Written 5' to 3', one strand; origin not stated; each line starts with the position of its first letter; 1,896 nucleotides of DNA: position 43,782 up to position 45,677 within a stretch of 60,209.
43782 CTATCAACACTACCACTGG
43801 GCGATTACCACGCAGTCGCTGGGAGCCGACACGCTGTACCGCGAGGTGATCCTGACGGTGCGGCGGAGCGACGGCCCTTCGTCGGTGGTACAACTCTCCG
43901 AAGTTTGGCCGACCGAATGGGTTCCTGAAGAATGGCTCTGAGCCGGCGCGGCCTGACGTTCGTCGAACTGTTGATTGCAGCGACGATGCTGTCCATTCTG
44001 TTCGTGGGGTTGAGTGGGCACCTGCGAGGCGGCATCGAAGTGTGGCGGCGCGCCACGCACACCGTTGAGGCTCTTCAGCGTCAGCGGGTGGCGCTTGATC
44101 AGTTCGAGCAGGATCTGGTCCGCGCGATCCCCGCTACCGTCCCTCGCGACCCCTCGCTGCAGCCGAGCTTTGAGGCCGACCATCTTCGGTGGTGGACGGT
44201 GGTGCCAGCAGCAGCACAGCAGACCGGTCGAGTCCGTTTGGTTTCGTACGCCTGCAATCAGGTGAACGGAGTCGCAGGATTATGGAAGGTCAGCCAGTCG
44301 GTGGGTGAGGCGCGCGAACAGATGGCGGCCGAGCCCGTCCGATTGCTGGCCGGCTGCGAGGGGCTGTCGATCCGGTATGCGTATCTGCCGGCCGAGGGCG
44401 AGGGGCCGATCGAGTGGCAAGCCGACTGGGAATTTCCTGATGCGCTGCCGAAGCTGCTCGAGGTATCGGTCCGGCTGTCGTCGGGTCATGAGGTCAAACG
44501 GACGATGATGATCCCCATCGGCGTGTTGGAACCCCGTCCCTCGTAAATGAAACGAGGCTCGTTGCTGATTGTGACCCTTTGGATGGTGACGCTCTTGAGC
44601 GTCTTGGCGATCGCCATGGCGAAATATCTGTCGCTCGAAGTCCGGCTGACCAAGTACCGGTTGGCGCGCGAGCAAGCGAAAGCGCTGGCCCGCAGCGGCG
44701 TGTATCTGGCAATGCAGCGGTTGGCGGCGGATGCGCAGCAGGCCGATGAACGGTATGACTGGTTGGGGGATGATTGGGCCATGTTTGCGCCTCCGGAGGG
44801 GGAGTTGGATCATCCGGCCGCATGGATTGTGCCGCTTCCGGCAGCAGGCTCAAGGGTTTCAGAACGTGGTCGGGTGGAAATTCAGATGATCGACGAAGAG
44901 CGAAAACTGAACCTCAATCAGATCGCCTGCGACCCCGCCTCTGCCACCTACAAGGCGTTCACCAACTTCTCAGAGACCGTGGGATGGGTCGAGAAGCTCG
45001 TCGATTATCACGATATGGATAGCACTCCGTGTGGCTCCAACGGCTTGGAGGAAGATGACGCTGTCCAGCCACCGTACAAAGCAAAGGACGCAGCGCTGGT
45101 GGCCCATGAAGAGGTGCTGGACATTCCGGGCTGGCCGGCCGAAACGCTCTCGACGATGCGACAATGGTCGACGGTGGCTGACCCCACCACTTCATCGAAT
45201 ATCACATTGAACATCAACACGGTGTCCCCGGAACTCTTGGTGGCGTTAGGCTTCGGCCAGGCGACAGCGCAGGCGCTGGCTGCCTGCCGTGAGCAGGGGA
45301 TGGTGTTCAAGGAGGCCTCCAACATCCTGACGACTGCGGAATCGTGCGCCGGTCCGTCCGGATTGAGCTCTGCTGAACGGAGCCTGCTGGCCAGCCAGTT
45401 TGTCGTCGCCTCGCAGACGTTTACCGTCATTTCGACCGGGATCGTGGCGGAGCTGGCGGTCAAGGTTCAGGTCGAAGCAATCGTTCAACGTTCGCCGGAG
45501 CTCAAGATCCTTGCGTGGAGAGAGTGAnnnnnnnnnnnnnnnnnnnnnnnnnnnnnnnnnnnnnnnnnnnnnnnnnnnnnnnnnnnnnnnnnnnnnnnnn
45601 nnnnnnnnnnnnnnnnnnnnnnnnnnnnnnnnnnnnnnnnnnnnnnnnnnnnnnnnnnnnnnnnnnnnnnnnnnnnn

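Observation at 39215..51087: Hybrid T2SS / MSHA-like 14-gene cluster with unusual composition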

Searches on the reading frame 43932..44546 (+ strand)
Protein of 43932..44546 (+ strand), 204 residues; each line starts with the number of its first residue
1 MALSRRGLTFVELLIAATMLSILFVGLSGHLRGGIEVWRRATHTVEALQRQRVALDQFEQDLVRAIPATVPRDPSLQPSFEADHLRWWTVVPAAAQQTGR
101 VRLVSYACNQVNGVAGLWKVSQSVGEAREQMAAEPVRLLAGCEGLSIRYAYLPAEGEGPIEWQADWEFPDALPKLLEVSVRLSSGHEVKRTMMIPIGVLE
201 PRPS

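Call 3: search_protein_families(library=pfam, proteins=[window:43932-44546:+], max_evalue=0.01)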
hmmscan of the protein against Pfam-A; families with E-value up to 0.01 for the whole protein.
window:43932-44546:+ (204 aa): 2 families
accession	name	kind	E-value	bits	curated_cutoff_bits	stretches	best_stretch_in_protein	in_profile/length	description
PF11612.13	T2SSJ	-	2.9e-05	24.8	28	1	94-191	50-139/140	Type II secretion system (T2SS), protein J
PF07963.17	N_methyl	-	0.0012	18.7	21.2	1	5-27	4-26/27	Prokaryotic N-terminal methylation motif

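Call 5: search_protein_families(library=ncbifam, proteins=[window:43932-44546:+], max_evalue=0.01)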
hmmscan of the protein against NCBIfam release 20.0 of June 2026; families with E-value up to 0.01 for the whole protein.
window:43932-44546:+ (204 aa): 3 families
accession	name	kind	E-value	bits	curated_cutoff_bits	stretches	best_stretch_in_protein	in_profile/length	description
TIGR02599.1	TIGR02599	subfamily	0.00036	19.9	256.5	1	7-65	1-59/361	Verru_Chthon cassette protein C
TIGR01711.1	gspJ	equivalog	0.0025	17.7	64.85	0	7-192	2-189/192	type II secretion system minor pseudopilin GspJ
NF006453.0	PRK08808.1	equivalog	0.0026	16.9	295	1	6-183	7-189/211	type II secretion system protein J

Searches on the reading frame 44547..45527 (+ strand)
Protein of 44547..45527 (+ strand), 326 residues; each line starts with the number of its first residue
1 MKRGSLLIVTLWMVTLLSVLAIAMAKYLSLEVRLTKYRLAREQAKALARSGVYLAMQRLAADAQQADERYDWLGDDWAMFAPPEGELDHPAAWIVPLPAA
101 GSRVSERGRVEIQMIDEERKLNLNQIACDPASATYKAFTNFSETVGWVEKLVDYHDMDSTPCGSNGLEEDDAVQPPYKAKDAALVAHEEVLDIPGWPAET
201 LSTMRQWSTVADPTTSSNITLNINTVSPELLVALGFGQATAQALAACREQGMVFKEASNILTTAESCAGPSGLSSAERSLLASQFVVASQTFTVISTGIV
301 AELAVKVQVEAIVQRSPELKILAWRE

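Call 3: search_protein_families(library=pfam, proteins=[window:44547-45527:+], max_evalue=0.01)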
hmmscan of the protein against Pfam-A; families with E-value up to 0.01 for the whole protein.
window:44547-45527:+ (326 aa): 4 families
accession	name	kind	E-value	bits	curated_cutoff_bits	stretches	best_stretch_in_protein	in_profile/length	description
PF21687.3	T2SSK_1st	-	2e-05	25.7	26.2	1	120-210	2-104/107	Type II secretion system (T2SS), protein K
PF12836.13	HHH_3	-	0.00029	21.3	27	1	220-260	5-46/65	Helix-hairpin-helix motif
PF14341.11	PilX_N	-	0.0024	18.2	25.5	1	3-51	1-49/51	PilX N-terminal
PF03934.19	T2SSK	-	0.0027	18.5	24.2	1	221-260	1-41/63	Type II secretion system (T2SS), protein K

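Call 5: search_protein_families(library=ncbifam, proteins=[window:44547-45527:+], max_evalue=0.01)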
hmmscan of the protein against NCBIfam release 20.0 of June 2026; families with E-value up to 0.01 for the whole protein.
window:44547-45527:+ (326 aa): 1 family
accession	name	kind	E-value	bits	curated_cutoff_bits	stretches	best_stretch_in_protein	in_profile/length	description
NF037980.1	T2SS_GspK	equivalog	2.8e-36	125.6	130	1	3-318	2-299/307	type II secretion system minor pseudopilin GspK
